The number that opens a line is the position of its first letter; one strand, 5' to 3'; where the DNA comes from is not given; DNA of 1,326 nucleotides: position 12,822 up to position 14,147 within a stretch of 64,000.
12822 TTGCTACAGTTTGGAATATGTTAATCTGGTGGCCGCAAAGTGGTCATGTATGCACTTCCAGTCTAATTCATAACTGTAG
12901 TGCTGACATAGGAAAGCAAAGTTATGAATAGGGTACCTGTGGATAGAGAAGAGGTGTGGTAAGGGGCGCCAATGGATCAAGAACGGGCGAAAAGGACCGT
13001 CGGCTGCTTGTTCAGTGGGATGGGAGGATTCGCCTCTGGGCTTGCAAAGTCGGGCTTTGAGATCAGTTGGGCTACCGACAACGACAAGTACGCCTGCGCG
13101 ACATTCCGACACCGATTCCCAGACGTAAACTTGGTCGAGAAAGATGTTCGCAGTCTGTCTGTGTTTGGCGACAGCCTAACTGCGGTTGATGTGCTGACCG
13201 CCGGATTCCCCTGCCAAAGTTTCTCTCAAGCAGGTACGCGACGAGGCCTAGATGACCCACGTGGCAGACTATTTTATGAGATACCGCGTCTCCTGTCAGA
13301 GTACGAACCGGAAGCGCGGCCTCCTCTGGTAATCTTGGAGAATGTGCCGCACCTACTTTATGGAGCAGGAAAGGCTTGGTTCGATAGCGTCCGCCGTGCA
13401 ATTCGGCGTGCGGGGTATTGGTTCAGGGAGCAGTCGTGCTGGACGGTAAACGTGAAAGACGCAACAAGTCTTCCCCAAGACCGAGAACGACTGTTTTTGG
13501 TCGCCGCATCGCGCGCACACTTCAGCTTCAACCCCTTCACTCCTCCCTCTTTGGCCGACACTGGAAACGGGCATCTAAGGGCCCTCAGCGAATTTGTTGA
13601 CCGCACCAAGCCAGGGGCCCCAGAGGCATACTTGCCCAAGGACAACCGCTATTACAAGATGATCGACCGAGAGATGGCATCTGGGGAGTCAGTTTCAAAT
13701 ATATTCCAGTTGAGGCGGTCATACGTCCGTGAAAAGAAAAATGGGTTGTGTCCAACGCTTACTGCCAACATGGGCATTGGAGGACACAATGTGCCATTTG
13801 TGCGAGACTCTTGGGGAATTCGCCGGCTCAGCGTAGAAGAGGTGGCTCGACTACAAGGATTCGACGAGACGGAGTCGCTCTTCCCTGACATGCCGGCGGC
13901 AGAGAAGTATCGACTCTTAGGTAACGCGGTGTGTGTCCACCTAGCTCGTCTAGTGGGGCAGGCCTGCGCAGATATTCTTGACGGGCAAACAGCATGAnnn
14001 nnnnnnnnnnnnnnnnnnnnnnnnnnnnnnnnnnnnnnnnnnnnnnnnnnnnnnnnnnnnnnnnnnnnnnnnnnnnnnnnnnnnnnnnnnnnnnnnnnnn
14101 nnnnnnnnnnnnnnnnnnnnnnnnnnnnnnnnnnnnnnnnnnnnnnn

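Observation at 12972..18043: Dcm...Vsr-bracketed five-gene operon with a GHKL ATPase and two unassignable proteins: candidate uncharacterised methylation-associated defence system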

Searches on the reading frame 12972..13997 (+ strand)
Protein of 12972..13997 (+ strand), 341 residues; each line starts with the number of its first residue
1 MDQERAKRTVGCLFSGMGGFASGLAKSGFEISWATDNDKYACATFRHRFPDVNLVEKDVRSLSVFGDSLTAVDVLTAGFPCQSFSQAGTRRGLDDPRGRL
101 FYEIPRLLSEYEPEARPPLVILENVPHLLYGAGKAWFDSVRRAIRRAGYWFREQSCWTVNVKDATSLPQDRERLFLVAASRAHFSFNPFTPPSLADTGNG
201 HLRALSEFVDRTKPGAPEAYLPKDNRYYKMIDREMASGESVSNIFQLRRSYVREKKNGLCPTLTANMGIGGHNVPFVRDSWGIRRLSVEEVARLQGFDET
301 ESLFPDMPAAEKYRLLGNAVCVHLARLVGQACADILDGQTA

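Call 3: search_protein_families(library=pfam, proteins=[window:12972-13997:+], max_evalue=1)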
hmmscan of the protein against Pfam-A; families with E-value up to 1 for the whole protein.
window:12972-13997:+ (341 aa): 1 family
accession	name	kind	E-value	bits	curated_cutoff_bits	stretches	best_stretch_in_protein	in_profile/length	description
PF00145.23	DNA_methylase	-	7.9e-51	173.8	22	1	13-332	6-322/324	C-5 cytosine-specific DNA methylase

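Call 4: search_protein_families(library=padloc, proteins=[window:12972-13997:+], max_evalue=1)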
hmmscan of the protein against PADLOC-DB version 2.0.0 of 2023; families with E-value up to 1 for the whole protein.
window:12972-13997:+ (341 aa): 62 families (the best 25 are shown)
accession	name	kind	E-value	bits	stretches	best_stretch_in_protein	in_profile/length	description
PDLC03272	MTase_II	-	3.3e-64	215.5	1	6-339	73-393/407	Type II methyltransferase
PDLC03378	MTase_II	-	1.4e-53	180.4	1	10-338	5-332/344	Type II methyltransferase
PDLC03326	MTase_II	-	9.6e-44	148.2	2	12-193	9-188/412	Type II methyltransferase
PDLC00026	DruM2|DruM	-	1.5e-42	144.3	1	13-340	10-322/336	DNA cytosine methylase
PDLC03234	MTase_II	-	2.8e-41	140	2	13-183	10-178/375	Type II methyltransferase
PDLC00033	DruM2|DruM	-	1.8e-39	134.1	2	8-184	22-194/368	DNA cytosine methylase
PDLC00027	DruM2|DruM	-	4.1e-36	123.1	2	6-179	10-171/361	DNA cytosine methylase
PDLC00031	DruM2|DruM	-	2.1e-31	107.3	2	2-179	6-171/361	DNA cytosine methylase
PDLC00034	DruM2|DruM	-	4.7e-31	105.8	2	13-179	13-186/457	DNA cytosine methylase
PDLC03307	MTase_II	-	5.1e-31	106.2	2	13-140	6-126/382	Type II methyltransferase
PDLC00029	DruM2|DruM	-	3.5e-28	96.9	2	14-195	11-179/329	DNA cytosine methylase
PDLC03324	MTase_II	-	4.4e-28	96.2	2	10-179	8-169/408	Type II methyltransferase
PDLC03217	MTase_II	-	2.6e-27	93.6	2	11-178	25-183/703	Type II methyltransferase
PDLC03243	MTase_II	-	9.2e-27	92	1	9-180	10-175/377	Type II methyltransferase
PDLC03731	oMTase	-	8.1e-26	88.9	1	8-337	14-322/326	orphan methyltransferase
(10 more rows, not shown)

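Call 5: search_protein_families(library=ncbifam, proteins=[window:12972-13997:+], max_evalue=1)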
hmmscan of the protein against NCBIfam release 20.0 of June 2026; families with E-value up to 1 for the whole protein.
window:12972-13997:+ (341 aa): 3 families
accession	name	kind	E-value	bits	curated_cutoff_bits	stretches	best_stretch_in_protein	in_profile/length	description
TIGR00675.1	dcm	superfamily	2.5e-51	175.3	100.65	1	13-330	4-327/329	DNA (cytosine-5-)-methyltransferase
NF007772.0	PRK10458.1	subfamily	3.4e-11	42.4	710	2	51-182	145-289/472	DNA cytosine methylase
NF041658.1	ornithlipidmtase_OlsG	equivalog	0.068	12.9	350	1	37-90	73-131/191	ornithine lipid N-methyltransferase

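Call 106: search_solved_structures(query=window:12972-13997:+, max_evalue=0.001)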
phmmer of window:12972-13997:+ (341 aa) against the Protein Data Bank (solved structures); distinct sequences matched with E-value up to 0.001: 31.
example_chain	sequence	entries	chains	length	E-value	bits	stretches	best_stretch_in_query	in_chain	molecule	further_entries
1dct_A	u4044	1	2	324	1.2e-23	87.1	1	12-330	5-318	PROTEIN (MODIFICATION METHYLASE HAEIII)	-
3ubt_Y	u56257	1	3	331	2.3e-22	83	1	12-331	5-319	Modification methylase HaeIII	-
10mh_A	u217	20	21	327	7.3e-21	78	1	13-179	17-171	PROTEIN (CYTOSINE-SPECIFIC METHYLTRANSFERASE HHAI) | HaeIII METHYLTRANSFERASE | Modification methylase HhaI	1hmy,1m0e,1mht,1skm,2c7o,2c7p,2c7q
1svu_A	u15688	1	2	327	7.7e-21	77.9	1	13-179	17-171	Modification methylase HhaI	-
2i9k_A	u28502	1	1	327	9.9e-21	77.6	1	13-179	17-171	Modification methylase HhaI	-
1fjx_A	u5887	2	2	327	1.1e-20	77.4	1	13-179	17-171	HHAI DNA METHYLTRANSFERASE | MODIFICATION METHYLASE HHAI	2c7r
2uyh_A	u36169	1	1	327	1.4e-20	77.1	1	13-179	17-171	MODIFICATION METHYLASE HHAI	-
2zcj_A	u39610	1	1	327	1.9e-20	76.7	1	13-179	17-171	Modification methylase HhaI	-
2uz4_A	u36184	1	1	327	3.6e-20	75.8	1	13-179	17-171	MODIFICATION METHYLASE HHAI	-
2uyc_A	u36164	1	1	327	3.6e-20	75.8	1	13-179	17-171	MODIFICATION METHYLASE HHAI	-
2z6q_A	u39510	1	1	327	4.9e-20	75.3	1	13-179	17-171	Modification methylase HhaI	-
2z6u_A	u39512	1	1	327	4.9e-20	75.3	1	13-179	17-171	Modification methylase HhaI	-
2z6a_A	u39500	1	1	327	1.3e-19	73.9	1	13-179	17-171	Modification methylase HhaI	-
3g7u_A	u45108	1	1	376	1.9e-15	60.2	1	12-129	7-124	Cytosine-specific methyltransferase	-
1g55_A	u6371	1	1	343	2.4e-11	46.8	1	13-182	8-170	DNA CYTOSINE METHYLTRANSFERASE DNMT2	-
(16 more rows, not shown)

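Call 111: find_related_loci(query=window:12972-13997:+, collection=metagenome_contigs, flank=6000)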
Query window:12972-13997:+ (341 aa) in metagenome_contigs; peptide patterns used: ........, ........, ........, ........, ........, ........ (x = any residue, [..] = any of these).
419 stretches matched a pattern; 288 encode a relative of the query (tblastn E <= 1e-3); the best 80 are kept; 80 distinct loci.
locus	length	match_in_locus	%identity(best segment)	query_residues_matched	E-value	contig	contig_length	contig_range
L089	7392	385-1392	63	9-336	2e-140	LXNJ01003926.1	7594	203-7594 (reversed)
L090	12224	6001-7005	60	2-337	4e-140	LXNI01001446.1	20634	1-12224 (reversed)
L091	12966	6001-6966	47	11-339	2e-97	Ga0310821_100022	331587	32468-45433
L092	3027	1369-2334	47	11-339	1e-99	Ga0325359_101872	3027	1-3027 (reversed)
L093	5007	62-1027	47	11-339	1e-97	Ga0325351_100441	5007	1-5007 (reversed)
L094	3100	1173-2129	48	11-336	2e-99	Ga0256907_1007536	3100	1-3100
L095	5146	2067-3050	45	5-336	2e-96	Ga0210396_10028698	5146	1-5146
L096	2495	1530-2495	47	2-330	3e-99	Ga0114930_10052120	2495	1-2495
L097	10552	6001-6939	49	11-330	1e-94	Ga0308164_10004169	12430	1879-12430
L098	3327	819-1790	45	4-331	2e-95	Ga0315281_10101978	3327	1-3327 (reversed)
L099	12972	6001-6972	45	9-338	8e-94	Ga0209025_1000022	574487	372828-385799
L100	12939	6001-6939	47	9-328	8e-94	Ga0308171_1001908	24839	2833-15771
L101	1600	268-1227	47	11-337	3e-99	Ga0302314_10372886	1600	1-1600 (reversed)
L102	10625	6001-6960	46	11-337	5e-93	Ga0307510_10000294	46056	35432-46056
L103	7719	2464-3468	44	3-341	3e-92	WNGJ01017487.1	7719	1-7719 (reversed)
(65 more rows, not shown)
